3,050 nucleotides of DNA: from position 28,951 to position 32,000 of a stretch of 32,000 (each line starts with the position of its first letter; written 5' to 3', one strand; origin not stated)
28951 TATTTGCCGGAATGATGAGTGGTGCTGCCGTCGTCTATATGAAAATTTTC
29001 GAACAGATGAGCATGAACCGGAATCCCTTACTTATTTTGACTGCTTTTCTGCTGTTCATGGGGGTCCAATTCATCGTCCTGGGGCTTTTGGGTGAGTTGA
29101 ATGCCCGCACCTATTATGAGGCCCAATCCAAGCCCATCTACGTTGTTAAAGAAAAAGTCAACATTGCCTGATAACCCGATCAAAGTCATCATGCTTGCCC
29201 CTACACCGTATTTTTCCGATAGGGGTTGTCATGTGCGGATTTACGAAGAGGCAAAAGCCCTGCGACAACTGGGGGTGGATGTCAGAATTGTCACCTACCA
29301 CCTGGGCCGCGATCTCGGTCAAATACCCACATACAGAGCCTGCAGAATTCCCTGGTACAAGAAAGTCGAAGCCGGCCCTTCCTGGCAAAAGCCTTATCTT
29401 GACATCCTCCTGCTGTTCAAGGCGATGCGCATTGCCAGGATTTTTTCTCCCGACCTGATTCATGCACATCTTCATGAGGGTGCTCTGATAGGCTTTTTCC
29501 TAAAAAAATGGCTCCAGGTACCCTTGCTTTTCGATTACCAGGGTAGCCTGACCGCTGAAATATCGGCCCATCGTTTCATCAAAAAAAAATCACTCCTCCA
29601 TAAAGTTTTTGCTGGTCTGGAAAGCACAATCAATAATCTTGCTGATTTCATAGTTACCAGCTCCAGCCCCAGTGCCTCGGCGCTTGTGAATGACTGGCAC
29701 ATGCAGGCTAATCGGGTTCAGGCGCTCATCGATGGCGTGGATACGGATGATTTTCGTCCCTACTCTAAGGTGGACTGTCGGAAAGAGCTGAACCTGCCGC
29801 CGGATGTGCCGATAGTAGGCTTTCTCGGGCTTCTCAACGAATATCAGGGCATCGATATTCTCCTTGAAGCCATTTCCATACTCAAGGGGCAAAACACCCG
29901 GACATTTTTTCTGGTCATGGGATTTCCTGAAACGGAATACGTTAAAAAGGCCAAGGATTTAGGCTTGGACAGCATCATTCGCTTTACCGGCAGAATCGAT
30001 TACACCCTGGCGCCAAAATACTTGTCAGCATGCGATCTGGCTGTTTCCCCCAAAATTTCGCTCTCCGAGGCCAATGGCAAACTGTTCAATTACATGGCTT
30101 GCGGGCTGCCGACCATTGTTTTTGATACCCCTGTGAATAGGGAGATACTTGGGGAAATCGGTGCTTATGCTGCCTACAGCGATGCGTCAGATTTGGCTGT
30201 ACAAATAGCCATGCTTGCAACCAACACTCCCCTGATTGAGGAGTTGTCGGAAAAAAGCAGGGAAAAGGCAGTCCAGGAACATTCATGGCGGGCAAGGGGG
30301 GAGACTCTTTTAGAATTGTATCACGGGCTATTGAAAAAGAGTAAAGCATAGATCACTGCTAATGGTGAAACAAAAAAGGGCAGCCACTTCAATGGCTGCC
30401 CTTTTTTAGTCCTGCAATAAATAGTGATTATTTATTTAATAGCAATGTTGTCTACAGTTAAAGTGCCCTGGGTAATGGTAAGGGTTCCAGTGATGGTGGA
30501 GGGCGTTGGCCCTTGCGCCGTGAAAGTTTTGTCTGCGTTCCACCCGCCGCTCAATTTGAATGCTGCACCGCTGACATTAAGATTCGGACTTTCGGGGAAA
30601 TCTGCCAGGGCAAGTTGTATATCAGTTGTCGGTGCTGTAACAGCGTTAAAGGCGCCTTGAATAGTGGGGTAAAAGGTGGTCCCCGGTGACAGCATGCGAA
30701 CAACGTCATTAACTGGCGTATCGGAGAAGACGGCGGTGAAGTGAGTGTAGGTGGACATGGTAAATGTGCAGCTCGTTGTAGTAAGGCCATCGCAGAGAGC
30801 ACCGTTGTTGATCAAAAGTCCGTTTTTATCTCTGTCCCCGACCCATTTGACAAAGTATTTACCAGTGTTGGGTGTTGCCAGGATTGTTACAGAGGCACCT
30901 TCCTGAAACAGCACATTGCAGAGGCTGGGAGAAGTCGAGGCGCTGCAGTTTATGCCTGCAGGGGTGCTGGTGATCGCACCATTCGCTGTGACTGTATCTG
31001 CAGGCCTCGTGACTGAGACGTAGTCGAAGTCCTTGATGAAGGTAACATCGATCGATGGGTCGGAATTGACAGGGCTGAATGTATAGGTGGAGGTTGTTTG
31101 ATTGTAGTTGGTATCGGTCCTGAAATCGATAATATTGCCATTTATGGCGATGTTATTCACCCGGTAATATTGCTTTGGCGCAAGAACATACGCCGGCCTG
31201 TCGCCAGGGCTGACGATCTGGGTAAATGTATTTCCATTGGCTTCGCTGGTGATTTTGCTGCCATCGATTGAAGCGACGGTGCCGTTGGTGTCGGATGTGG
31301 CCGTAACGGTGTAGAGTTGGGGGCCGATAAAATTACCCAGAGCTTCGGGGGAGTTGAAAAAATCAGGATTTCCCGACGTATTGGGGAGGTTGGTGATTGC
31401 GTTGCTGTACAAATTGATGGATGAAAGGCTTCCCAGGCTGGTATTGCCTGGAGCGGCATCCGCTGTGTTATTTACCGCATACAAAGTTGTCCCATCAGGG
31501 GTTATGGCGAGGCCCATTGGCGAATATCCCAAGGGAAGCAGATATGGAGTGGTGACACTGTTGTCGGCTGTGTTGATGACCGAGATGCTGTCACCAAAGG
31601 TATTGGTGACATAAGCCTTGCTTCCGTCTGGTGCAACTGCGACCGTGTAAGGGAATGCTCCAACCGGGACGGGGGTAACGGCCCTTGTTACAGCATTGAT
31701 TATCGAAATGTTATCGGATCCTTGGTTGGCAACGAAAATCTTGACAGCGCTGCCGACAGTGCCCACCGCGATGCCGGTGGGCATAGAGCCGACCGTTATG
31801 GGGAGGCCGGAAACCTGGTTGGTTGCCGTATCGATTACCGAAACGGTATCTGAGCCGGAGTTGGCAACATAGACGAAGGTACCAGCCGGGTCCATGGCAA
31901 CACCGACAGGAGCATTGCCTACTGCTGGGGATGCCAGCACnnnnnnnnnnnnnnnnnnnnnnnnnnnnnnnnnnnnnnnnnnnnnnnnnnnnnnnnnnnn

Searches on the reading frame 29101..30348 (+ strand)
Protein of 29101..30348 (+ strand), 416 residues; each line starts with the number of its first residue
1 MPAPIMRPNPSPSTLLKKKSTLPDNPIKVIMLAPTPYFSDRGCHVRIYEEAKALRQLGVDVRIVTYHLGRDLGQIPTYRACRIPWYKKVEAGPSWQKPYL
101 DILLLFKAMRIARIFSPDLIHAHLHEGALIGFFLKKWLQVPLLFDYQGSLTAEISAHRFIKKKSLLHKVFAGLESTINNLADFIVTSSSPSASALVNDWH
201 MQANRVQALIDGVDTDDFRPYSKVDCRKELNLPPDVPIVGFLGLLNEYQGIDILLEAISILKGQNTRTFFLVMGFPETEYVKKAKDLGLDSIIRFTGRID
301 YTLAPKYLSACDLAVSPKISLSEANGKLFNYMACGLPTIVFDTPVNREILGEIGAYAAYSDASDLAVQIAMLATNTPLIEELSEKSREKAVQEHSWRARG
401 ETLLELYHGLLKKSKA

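Call 3: search_protein_families(library=pfam, proteins=[window:29101-30348:+], max_evalue=1)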
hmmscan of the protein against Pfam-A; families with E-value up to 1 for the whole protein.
window:29101-30348:+ (416 aa): 7 families
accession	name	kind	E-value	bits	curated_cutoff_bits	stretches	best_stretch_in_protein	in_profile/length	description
PF13692.12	Glyco_trans_1_4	-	4.8e-19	69.5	27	1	237-375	2-142/142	Glycosyl transferases group 1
PF00534.26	Glycos_transf_1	-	1.3e-18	67.6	26.4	1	227-388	6-171/172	Glycosyl transferases group 1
PF13579.12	Glyco_trans_4_4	-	1.1e-14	55.5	29.7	1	42-207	2-153/158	Glycosyl transferase 4-like domain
PF13439.12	Glyco_transf_4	-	1.6e-14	54.7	28.5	1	42-216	3-169/170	Glycosyltransferase Family 4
PF13524.12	Glyco_trans_1_2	-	2.3e-09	37.8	25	1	292-405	28-144/144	Glycosyl transferase-like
PF13477.12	Glyco_trans_4_2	-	0.0049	17.5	23.4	1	50-134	16-93/139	Glycosyl transferase 4-like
PF08323.17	Glyco_transf_5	-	0.18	12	22.7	0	114-138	124-150/239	Starch synthase catalytic domain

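Call 4: search_protein_families(library=ncbifam, proteins=[window:29101-30348:+], max_evalue=1)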
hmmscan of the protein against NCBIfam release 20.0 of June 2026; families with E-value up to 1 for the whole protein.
window:29101-30348:+ (416 aa): 28 families (the best 25 are shown)
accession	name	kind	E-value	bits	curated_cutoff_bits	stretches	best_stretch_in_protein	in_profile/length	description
TIGR04063.1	stp3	hypoth_equivalog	3e-23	82.4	442.05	1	109-411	85-396/397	TIGR04063 family PEP-CTERM/XrtA system glycosyltransferase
TIGR03449.1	mycothiol_MshA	equivalog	9.2e-19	67.6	462.5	1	42-410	22-403/406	D-inositol-3-phosphate glycosyltransferase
TIGR03088.1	stp2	hypoth_equivalog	1.4e-12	47.4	409.05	1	177-410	133-373/374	TIGR03088 family PEP-CTERM/XrtA system glycosyltransferase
TIGR02149.1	glgA_Coryne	subfamily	1.7e-12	47.2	302.4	1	116-409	83-389/391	glycogen synthase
NF038298.1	EPS_HpsO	equivalog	4.9e-12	45.3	575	1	200-410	166-387/388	hormogonium polysaccharide biosynthesis glycosyltransferase HpsO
NF053787.1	GlcN_PG_synth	equivalog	3.1e-11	42.7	480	1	185-411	148-360/361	N-acetylglucosaminyl phosphatidylglycerol synthase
NF041876.1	EPS_EpsE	equivalog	5.6e-11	42.3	400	1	205-402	187-388/389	exopolysaccharide biosynthesis GT4 family glycosyltransferase EpsE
NF047684.1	TeichurnBiosyTuaC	equivalog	5.7e-11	42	550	1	94-410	86-389/391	teichuronic acid biosynthesis protein TuaC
NF038295.1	EPS_HpsP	equivalog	3.9e-10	39.3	550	1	130-410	108-387/388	hormogonium polysaccharide biosynthesis glycosyltransferase HpsP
NF007640.0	PRK10307.1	subfamily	1.2e-09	37.7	276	1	162-395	153-392/411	WcaI family glycosyltransferase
TIGR04157.1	glyco_rSAM_CFB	subfamily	1.1e-08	34.5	400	1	174-392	163-382/406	TIGR04157 family glycosyltransferase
NF047676.1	TeichurnBiosyTuaH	equivalog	1.2e-08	34.3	550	1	143-398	122-375/384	teichuronic acid biosynthesis protein TuaH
TIGR03999.1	thiol_BshA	equivalog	1.5e-08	34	273.7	1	184-410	147-373/375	N-acetyl-alpha-D-glucosaminyl L-malate synthase BshA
NF038229.1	Glyco4_Geo_Pelo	equivalog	1.6e-07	30.7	400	1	181-411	110-337/338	GPMC system family 4 glycosyltransferase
NF049987.1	DaglGlyslTfaseDgs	equivalog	4.5e-07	29.1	500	1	167-413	88-330/332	processive diacylglycerol alpha-glucosyltransferase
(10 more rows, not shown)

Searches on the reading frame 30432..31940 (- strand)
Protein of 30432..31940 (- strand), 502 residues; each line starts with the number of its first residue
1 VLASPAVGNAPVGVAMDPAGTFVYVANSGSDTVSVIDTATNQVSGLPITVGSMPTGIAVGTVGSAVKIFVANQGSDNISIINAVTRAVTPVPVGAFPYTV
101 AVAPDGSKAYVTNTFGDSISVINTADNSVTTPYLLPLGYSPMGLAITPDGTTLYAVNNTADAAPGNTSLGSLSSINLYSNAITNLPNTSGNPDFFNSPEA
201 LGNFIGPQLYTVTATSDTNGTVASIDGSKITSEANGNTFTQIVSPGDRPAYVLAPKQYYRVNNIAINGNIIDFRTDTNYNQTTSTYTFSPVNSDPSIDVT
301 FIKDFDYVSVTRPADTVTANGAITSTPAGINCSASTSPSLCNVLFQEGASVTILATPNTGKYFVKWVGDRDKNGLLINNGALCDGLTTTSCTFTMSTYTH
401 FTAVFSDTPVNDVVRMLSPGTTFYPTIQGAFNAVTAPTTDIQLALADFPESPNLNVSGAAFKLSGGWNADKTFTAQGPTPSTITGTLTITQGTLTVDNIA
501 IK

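Call 3: search_protein_families(library=pfam, proteins=[window:30432-31940:-], max_evalue=1)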
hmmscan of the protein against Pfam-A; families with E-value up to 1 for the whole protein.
window:30432-31940:- (502 aa): 6 families
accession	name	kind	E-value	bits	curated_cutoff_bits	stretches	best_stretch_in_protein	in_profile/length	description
PF10282.15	Lactonase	-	6.2e-08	32.7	21.7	2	13-82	248-319/344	Lactonase, 7-bladed beta-propeller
PF18998.6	Flg_new_2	-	0.00013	22.3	23.6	1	344-407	18-71/73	Divergent InlB B-repeat domain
PF21783.3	YNCE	-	0.00016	21.6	27.1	1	60-129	34-104/339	YNCE-like beta-propeller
PF24684.1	Vgb_lyase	-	0.00019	20.8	50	1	15-160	61-201/290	Virginiamycin B lyase family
PF21601.3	GldM_2nd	-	0.053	14.5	24.4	0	440-492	30-81/98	GldM second domain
PF11687.14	DUF3284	-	0.13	12.6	23.7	1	270-305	66-100/119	Domain of unknown function (DUF3284)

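Call 4: search_protein_families(library=ncbifam, proteins=[window:30432-31940:-], max_evalue=1)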
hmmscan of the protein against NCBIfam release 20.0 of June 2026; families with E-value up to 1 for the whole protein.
window:30432-31940:- (502 aa): 10 families
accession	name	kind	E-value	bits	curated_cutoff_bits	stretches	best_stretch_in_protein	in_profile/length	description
TIGR02276.1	beta_rpt_yvtn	repeat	6.8e-29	99.6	27.85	3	18-59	1-41/42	beta-propeller repeat protein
NF052340.1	hydrazine_beta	equivalog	1.1e-17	64.2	560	1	10-163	34-186/372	hydrazine synthase subunit beta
TIGR03866.1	PQQ_ABC_repeats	subfamily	2.3e-17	63.1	287.3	1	19-160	9-146/310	PQQ-dependent catabolism-associated beta-propeller protein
NF052342.1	hydrazine_BC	exception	1.6e-12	46.4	1250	1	10-159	40-188/690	hydrazine synthase subunit beta-gamma fusion subunit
NF052460.1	L-NosZ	equivalog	9.8e-08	30.9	700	1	9-159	132-278/480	clade III lactonase-type nitrous-oxide reductase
NF048007.1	MmpL3Stblzr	equivalog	2.4e-07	30.3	600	2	67-158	62-152/366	MmpL3/TtfA transport complex stabilizer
NF052280.1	7_blade_YncE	equivalog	3.2e-07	29.5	400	1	7-155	169-315/338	7-bladed beta-propeller protein YncE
NF038117.1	choice_anch_I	subfamily_domain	0.0014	17.6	300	1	14-113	4-113/458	choice-of-anchor I family protein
TIGR03907.1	QH_beta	equivalog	0.009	15.2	223.2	1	89-161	27-103/338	quinohemoprotein amine dehydrogenase subunit beta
NF040942.2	hypo_ExtJ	equivalog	0.18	12.2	52.5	1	214-247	23-54/77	selenite/tellurite reduction operon protein ExtJ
